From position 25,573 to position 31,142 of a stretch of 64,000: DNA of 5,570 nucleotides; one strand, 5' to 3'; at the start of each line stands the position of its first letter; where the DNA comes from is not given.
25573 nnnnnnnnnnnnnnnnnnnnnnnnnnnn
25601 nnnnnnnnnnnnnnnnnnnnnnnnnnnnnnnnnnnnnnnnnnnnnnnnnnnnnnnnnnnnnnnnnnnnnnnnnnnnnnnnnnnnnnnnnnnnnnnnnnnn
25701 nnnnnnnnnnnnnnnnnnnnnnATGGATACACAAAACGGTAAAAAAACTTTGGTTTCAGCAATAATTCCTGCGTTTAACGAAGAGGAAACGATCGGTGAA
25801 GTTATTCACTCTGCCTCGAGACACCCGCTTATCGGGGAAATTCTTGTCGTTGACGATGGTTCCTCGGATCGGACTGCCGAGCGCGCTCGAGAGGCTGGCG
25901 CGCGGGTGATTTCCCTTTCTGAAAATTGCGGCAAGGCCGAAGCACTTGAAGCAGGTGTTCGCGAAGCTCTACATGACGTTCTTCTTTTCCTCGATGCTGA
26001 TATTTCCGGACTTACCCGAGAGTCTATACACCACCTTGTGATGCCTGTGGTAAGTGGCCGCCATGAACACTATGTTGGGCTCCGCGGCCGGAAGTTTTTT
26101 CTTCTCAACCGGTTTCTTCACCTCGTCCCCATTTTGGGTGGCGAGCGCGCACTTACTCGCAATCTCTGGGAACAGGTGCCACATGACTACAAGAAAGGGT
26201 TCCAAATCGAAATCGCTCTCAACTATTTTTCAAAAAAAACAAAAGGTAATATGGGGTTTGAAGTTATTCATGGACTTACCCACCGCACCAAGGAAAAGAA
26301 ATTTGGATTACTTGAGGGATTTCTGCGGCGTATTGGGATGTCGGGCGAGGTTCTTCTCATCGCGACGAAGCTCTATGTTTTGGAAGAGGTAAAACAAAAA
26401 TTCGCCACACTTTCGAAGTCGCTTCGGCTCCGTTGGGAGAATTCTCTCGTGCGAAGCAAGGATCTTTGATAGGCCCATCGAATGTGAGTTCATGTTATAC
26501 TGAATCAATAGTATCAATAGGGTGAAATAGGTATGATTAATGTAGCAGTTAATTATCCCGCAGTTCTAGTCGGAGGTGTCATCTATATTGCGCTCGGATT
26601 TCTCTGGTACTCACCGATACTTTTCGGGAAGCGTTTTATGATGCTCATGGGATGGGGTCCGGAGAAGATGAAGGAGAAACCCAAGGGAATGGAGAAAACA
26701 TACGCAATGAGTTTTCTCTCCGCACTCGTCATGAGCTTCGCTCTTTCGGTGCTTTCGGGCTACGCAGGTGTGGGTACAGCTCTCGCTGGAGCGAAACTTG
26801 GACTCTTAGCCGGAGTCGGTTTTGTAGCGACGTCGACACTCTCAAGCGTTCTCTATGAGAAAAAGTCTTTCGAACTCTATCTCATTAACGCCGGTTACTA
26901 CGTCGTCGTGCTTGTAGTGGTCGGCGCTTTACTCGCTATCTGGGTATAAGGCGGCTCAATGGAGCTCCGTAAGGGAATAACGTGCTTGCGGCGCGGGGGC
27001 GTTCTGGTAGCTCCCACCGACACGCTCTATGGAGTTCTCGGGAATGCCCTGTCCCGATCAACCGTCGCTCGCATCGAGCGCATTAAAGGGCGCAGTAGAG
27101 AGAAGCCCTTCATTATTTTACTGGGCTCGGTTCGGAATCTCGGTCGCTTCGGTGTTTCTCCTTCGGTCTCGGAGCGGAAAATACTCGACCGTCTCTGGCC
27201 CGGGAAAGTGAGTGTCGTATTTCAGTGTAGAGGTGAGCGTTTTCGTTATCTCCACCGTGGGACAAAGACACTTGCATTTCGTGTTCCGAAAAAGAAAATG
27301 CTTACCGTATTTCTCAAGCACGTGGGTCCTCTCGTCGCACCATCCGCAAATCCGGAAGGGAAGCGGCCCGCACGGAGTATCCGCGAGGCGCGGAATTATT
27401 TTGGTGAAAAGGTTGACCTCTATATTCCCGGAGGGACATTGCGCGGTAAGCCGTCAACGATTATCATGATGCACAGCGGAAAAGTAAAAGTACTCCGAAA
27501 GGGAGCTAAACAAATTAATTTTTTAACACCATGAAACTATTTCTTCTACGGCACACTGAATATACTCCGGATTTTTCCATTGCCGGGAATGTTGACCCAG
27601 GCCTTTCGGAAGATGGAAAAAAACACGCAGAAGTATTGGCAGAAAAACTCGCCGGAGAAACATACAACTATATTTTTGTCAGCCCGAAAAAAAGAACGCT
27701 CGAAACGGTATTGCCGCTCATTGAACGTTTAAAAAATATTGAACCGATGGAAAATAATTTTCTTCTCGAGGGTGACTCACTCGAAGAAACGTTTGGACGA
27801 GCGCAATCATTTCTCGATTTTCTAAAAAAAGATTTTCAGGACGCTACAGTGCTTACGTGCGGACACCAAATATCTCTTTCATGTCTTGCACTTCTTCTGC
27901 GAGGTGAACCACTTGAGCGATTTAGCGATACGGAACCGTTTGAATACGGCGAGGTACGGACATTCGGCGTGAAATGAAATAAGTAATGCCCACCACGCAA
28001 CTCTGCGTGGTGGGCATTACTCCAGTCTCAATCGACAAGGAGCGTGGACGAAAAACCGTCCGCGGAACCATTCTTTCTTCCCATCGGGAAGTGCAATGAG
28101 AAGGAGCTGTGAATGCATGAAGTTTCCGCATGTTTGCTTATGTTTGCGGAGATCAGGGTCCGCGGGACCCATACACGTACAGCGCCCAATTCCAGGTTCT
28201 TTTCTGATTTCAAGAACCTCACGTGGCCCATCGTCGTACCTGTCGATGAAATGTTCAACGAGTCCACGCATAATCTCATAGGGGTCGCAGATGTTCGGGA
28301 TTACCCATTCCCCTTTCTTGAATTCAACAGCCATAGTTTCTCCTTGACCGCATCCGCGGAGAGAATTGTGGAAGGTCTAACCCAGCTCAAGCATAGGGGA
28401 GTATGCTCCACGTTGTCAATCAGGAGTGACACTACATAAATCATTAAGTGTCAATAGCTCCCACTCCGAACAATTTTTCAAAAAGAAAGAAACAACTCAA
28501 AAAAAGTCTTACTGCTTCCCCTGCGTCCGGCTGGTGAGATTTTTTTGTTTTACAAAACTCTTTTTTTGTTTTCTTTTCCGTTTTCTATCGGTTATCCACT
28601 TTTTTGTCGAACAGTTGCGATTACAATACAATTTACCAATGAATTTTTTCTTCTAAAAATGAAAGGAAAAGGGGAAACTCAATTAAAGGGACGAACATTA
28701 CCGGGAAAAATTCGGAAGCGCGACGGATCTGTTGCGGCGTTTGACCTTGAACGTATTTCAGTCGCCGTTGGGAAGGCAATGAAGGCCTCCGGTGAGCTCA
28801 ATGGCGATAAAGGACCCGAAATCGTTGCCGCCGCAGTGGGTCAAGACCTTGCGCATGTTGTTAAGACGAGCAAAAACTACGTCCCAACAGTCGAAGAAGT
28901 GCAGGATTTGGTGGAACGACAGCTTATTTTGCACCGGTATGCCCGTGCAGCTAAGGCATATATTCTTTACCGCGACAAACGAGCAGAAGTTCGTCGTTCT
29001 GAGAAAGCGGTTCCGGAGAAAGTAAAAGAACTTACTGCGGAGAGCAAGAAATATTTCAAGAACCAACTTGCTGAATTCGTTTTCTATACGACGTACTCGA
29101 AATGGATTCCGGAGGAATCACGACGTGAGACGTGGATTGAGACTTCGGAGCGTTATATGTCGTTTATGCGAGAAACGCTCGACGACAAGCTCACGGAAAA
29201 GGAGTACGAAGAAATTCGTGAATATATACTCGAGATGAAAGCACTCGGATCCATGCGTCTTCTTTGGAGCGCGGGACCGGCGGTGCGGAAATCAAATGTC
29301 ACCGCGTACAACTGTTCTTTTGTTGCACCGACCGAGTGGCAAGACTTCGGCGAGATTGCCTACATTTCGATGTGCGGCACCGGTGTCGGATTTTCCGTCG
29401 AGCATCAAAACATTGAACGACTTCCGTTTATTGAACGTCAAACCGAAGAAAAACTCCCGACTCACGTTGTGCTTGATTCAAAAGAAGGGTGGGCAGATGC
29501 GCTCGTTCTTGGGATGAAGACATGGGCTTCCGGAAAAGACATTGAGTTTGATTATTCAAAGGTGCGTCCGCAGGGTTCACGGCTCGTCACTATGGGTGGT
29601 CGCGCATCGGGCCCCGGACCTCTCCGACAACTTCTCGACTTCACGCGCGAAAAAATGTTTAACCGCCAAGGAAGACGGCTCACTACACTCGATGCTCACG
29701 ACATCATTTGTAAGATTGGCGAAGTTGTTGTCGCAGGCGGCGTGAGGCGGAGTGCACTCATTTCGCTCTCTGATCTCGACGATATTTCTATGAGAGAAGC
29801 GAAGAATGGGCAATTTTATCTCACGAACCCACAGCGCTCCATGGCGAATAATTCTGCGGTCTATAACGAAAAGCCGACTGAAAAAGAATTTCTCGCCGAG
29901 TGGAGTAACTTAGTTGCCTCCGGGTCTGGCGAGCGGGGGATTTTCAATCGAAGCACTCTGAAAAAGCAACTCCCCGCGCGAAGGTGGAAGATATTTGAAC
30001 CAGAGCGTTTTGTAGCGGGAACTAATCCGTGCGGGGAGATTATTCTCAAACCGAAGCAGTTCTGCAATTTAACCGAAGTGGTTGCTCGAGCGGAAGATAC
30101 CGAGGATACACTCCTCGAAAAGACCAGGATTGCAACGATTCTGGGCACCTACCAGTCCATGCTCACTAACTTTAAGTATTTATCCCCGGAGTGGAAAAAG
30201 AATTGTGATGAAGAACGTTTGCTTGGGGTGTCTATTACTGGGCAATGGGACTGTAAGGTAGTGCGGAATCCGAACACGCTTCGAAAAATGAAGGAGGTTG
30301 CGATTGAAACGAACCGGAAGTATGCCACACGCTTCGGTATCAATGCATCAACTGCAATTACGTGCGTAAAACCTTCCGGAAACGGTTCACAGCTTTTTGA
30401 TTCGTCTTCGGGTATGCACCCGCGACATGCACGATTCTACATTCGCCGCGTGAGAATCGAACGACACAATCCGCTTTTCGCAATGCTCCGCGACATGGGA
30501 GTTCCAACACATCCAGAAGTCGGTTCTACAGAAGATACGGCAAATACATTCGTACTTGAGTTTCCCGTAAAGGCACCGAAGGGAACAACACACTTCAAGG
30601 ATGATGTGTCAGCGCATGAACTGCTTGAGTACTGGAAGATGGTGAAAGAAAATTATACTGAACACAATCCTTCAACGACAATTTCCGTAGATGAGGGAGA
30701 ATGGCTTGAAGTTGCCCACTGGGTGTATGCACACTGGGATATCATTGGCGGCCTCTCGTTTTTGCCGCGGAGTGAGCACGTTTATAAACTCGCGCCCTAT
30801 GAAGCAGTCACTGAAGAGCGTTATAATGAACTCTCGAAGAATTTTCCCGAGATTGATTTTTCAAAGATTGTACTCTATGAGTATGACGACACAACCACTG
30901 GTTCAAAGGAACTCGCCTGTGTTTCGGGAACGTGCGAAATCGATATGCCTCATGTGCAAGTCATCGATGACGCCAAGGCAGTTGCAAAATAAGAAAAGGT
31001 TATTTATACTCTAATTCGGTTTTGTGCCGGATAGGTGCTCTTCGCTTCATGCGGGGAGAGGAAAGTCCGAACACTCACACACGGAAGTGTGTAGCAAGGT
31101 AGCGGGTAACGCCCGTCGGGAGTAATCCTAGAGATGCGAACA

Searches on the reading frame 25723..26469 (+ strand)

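Call 44: search_protein_families(library=pfam, proteins=[window:25723-26469:+], max_evalue=0.001)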
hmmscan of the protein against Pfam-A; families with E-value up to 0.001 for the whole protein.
window:25723-26469:+ (248 aa): 4 families
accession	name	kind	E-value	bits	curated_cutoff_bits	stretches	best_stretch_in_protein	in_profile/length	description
PF00535.33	Glycos_transf_2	-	8.3e-23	81.6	23.3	1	12-125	1-119/168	Glycosyl transferase family 2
PF13641.12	Glyco_tranf_2_3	-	7.6e-07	29.8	27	1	11-93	3-96/230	Glycosyltransferase like family 2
PF10111.15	Glyco_tranf_2_2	-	0.00043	20.3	27.3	1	12-94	1-92/276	Glycosyltransferase like family 2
PF12804.13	NTP_transf_3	-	0.00066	20.3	27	1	19-106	22-108/160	MobA-like NTP transferase domain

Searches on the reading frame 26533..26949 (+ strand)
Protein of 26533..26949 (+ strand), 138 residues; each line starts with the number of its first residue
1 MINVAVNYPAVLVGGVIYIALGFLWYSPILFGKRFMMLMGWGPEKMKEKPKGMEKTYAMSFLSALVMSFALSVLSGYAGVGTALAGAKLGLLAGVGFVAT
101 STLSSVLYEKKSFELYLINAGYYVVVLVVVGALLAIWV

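Call 57: search_protein_families(library=pfam, proteins=[window:26533-26949:+], max_evalue=0.001)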
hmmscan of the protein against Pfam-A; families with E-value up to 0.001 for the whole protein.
window:26533-26949:+ (138 aa): 1 family
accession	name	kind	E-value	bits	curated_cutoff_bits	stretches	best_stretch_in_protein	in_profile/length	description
PF08570.15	DUF1761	-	9.4e-29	100.6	31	1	10-134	2-122/123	Protein of unknown function (DUF1761)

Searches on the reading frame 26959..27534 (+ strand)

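Call 57: search_protein_families(library=pfam, proteins=[window:26959-27534:+], max_evalue=0.001)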
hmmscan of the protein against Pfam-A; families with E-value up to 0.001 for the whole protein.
window:26959-27534:+ (191 aa): 1 family
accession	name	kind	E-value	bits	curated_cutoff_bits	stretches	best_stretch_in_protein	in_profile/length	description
PF01300.24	Sua5_yciO_yrdC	-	4.1e-41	140.9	25.1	1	10-182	3-178/178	Telomere recombination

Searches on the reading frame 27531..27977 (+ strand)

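Call 57: search_protein_families(library=pfam, proteins=[window:27531-27977:+], max_evalue=0.001)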
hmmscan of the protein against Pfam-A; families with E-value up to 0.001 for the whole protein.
window:27531-27977:+ (148 aa): 1 family
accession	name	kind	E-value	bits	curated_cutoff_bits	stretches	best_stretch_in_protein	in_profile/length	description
PF00300.27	His_Phos_1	-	3.3e-16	60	21.7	2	3-72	1-71/194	Histidine phosphatase superfamily (branch 1)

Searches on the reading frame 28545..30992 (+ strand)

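Call 11: search_protein_families(library=pfam, proteins=[window:28545-30992:+], max_evalue=0.00001)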
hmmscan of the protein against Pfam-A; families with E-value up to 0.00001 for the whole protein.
window:28545-30992:+ (815 aa): 3 families
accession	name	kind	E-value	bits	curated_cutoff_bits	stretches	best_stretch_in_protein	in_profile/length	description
PF03477.21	ATP-cone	-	1.2e-17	64.7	25.8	1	55-147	2-87/88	ATP cone domain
PF17975.6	RNR_Alpha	-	1.5e-08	35.5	26.4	1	161-244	7-100/101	Ribonucleotide reductase alpha domain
PF02867.20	Ribonuc_red_lgC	-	3.1e-07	29.9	23.9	0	335-566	34-290/523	Ribonucleotide reductase, barrel domain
